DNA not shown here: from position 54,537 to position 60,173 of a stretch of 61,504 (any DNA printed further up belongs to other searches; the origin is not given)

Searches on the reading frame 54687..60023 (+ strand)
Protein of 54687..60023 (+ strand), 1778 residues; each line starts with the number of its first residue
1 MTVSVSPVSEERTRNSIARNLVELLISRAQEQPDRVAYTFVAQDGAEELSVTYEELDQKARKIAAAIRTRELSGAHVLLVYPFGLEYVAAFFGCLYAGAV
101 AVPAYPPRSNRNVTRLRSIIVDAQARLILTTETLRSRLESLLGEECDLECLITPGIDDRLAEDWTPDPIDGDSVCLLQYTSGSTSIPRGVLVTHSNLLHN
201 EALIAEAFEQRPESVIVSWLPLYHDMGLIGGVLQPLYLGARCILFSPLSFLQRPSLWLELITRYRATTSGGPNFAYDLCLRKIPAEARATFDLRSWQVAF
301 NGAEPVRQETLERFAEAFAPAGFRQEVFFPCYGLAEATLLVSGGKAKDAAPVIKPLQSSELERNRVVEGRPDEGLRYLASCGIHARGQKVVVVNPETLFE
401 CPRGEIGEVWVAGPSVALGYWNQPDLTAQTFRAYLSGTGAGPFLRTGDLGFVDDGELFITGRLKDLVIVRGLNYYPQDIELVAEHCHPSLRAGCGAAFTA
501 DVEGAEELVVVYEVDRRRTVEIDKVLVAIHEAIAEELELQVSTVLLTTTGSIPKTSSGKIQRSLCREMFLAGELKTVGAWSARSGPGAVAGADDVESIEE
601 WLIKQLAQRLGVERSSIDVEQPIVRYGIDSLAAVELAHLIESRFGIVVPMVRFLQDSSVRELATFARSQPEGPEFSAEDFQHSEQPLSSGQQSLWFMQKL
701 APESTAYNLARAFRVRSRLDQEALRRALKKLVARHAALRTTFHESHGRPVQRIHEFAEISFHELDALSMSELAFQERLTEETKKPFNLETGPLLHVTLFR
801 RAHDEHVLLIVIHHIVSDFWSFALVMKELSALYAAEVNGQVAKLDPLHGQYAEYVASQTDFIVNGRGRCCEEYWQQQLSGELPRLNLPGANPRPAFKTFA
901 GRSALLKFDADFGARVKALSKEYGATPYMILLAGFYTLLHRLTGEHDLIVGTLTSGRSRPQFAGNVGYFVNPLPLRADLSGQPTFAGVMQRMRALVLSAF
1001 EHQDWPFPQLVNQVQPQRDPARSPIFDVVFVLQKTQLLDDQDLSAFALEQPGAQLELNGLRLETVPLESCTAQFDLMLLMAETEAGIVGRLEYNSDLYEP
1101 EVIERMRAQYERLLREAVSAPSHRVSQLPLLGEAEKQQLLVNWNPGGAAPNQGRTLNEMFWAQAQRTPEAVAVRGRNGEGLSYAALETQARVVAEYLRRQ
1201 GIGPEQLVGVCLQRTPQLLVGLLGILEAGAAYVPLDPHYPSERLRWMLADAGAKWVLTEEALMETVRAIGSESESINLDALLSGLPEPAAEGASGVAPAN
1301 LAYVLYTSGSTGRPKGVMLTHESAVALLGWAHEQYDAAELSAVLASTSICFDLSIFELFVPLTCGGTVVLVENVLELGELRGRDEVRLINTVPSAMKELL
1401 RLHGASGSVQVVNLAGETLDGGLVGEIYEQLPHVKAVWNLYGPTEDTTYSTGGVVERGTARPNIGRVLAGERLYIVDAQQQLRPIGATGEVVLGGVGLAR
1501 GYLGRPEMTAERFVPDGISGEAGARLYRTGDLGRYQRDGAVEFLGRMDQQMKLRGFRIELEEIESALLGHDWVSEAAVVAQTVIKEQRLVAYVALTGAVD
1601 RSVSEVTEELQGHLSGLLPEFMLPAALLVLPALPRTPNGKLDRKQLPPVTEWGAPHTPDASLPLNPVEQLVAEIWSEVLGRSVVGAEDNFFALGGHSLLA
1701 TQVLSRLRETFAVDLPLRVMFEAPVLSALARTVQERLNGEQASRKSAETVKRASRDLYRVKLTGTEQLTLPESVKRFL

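Call 9: search_protein_families(library=pfam, proteins=[window:54687-60023:+], max_evalue=0.001)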
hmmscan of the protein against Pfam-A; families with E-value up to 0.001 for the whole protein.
window:54687-60023:+ (1778 aa): 6 families
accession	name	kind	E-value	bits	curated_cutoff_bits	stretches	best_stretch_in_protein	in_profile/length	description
PF00501.34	AMP-binding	-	1.4e-142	475.5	29.9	2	1160-1503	1-384/384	AMP-binding enzyme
PF00668.25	Condensation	-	3.2e-108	362.8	30.6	1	683-1140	3-456/456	Condensation domain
PF00550.31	PP-binding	-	1e-32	112.6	20.8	2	1670-1732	2-66/67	Phosphopantetheine attachment site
PF13193.12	AMP-binding_C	-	3.2e-13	50.8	24.5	1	1562-1640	1-76/76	AMP-binding enzyme C-terminal domain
PF23024.1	AMP-dom_DIP2-like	-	4.4e-11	43.2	27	1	465-576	2-107/110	Disco-interacting protein 2-like, AMP domain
PF23297.2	ACP_SdgA_C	-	1.6e-08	35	27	1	594-664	7-77/95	Highly reducing polyketide synthase sdgA, C-terminal ACP domain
